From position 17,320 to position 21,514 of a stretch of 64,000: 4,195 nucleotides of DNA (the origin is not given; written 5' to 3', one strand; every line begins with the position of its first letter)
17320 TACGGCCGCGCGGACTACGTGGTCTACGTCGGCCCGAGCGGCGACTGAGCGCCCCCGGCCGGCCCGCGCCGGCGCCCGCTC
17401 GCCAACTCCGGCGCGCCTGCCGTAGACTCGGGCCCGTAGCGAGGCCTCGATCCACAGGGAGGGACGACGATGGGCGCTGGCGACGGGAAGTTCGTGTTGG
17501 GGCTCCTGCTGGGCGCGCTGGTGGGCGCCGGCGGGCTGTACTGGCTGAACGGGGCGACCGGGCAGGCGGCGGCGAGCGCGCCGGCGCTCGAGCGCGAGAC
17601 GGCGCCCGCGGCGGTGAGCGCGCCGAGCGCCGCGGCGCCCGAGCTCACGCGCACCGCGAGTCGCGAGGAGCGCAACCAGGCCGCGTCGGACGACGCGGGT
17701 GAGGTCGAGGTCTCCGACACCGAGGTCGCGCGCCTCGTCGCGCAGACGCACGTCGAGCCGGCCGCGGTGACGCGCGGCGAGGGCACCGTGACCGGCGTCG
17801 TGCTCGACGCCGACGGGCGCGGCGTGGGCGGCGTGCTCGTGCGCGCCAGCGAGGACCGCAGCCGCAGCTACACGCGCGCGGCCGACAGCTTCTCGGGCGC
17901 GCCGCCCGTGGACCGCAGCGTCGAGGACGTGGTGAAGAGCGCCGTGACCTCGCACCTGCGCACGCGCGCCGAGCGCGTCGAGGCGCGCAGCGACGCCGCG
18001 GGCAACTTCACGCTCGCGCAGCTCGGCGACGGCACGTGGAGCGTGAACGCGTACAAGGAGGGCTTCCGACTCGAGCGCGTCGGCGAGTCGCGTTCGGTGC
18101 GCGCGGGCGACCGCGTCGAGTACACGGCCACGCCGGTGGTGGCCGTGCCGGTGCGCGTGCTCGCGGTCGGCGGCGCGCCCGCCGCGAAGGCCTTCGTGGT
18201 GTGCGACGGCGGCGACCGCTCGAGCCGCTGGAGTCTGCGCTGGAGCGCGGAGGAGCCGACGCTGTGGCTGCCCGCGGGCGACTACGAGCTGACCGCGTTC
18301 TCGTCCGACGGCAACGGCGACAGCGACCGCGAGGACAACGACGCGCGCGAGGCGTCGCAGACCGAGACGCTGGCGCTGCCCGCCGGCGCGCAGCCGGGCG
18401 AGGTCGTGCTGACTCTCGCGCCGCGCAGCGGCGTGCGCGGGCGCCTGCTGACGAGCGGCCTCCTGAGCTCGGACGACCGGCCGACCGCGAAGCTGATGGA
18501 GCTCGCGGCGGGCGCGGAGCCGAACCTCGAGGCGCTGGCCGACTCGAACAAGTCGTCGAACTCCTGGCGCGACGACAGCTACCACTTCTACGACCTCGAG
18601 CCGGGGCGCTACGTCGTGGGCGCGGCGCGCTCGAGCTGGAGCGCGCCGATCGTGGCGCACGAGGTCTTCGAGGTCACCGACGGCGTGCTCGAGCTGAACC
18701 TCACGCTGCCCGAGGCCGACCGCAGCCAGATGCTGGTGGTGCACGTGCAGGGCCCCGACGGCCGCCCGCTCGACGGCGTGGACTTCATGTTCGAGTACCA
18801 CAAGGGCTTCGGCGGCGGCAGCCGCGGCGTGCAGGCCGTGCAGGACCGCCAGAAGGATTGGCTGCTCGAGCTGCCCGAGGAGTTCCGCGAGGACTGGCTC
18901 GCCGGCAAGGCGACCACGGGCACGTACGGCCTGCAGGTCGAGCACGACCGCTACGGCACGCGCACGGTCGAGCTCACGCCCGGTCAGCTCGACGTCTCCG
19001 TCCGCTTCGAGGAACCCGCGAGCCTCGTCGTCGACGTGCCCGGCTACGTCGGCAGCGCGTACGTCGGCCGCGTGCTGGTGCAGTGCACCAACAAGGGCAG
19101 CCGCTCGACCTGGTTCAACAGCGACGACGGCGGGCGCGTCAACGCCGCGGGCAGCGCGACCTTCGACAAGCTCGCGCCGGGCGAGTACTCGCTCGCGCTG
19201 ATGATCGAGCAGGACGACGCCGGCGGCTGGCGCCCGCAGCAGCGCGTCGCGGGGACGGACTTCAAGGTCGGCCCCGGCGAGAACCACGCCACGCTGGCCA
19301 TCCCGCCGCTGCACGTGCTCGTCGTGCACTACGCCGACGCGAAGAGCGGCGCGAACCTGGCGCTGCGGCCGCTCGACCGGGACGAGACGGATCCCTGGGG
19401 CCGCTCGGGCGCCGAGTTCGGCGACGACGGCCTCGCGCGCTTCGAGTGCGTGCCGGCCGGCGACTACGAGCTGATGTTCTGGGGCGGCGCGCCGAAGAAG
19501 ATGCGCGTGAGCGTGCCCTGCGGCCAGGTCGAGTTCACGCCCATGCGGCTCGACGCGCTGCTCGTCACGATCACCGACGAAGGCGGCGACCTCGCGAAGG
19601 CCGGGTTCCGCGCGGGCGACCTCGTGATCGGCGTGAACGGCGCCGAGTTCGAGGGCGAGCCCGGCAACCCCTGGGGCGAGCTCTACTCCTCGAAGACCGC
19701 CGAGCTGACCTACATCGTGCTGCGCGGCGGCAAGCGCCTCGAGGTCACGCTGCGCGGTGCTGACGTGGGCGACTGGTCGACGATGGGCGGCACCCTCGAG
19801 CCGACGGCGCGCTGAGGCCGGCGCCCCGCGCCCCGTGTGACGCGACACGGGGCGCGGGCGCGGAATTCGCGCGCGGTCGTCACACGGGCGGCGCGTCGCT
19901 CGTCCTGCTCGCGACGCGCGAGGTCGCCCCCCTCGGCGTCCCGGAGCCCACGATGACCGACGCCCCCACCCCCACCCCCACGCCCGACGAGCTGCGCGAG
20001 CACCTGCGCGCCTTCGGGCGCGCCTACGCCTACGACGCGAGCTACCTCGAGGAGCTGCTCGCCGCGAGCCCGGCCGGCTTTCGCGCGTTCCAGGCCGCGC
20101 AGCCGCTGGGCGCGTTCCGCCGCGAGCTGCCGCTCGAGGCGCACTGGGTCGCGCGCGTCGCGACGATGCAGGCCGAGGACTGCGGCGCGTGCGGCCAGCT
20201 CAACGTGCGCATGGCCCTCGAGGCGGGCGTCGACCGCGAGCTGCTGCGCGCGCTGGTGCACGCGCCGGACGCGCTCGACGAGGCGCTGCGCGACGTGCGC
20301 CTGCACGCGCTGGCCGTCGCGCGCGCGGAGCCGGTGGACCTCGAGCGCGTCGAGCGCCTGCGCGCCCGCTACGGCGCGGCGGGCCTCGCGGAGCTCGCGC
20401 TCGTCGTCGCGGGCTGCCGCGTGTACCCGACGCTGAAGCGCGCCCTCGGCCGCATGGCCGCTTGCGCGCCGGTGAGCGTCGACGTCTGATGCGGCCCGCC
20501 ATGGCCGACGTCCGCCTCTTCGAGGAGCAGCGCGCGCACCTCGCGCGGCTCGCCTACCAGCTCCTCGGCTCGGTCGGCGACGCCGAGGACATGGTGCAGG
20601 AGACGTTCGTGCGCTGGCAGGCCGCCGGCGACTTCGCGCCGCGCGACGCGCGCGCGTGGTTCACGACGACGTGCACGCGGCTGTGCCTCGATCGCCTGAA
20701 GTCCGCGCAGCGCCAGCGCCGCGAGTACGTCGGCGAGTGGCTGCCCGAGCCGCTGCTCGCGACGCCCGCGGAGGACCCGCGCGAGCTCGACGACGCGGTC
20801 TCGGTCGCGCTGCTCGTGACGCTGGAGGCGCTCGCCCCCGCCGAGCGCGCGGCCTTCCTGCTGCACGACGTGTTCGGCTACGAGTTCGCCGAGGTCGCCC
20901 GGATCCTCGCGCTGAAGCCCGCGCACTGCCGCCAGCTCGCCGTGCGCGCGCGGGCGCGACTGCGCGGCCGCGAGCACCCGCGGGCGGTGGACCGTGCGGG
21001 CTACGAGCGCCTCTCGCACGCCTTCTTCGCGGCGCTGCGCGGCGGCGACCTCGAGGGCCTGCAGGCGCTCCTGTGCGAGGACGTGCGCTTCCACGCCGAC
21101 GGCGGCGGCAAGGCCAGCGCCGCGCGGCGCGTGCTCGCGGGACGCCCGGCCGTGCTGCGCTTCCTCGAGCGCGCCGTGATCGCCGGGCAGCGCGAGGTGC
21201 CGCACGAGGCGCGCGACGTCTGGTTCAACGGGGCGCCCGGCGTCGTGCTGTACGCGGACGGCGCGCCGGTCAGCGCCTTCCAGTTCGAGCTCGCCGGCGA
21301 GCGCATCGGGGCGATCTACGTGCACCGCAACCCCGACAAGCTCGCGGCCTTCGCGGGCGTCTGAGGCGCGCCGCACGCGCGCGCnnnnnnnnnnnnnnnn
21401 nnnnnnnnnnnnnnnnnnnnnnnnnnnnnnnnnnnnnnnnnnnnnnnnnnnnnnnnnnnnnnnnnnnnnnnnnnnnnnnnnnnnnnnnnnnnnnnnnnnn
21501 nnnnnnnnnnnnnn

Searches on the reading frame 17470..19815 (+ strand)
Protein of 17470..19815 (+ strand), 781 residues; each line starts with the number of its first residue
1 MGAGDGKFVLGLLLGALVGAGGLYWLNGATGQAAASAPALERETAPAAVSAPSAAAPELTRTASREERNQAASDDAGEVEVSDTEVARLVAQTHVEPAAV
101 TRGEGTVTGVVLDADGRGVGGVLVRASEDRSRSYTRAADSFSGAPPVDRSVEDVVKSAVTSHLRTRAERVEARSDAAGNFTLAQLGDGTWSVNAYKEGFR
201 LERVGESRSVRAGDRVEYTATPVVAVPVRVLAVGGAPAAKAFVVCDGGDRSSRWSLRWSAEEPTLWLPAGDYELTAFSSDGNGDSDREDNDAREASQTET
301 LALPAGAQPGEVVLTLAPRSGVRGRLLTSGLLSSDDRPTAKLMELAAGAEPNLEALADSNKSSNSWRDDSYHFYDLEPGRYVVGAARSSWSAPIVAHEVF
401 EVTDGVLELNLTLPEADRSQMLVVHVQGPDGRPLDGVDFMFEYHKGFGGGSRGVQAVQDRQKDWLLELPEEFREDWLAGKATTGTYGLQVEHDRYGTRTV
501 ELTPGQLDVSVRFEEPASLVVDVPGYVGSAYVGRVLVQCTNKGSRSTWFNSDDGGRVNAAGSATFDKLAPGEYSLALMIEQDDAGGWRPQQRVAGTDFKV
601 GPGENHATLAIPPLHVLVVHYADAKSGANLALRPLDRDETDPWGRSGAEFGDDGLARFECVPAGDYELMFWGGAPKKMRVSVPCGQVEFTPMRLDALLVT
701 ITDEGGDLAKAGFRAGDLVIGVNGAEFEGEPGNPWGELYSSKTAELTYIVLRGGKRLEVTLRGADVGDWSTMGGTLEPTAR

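Call 25: search_protein_families(library=pfam, proteins=[window:17470-19815:+], max_evalue=0.001)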
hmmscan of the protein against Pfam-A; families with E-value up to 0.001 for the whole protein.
window:17470-19815:+ (781 aa): 3 families
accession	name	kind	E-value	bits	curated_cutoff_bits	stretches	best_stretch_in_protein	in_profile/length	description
PF13620.12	CarboxypepD_reg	-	6e-14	52.6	32.3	0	164-214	24-73/82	Carboxypeptidase regulatory-like domain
PF14686.12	fn3_3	-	7.4e-05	22.9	24.4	0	172-203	29-60/75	Polysaccharide lyase family 4, domain II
PF17210.9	SdrD_B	-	0.00047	20.8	29.7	0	558-579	45-66/112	SdrD B-like domain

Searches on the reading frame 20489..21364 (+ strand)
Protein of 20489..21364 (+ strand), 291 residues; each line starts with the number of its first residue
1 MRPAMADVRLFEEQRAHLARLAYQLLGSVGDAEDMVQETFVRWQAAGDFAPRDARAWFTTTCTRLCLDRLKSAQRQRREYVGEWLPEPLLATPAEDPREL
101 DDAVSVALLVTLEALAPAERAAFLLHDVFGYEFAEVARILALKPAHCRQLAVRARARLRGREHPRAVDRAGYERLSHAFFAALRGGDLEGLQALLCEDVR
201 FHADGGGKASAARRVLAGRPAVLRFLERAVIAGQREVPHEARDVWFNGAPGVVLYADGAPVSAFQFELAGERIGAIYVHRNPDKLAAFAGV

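Call 78: search_protein_families(library=pfam, proteins=[window:20489-21364:+], max_evalue=0.001)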
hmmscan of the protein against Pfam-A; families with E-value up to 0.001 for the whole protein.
window:20489-21364:+ (291 aa): 5 families
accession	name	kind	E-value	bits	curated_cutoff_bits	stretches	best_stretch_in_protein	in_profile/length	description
PF04542.20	Sigma70_r2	-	2.6e-13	50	24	1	10-75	1-70/71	Sigma-70 region 2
PF08281.18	Sigma70_r4_2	-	1.2e-10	41.2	25.7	1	107-158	3-54/54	Sigma-70, region 4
PF12680.13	SnoaL_2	-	2.3e-05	25.4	27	1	178-253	3-69/102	SnoaL-like domain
PF22233.2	PhyR_sigma-like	-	2.7e-05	24.3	27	1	112-155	1-44/50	Response regulator PhyR, sigma-like domain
PF04545.22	Sigma70_r4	-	0.00093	19.1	24.1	0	112-159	2-49/50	Sigma-70, region 4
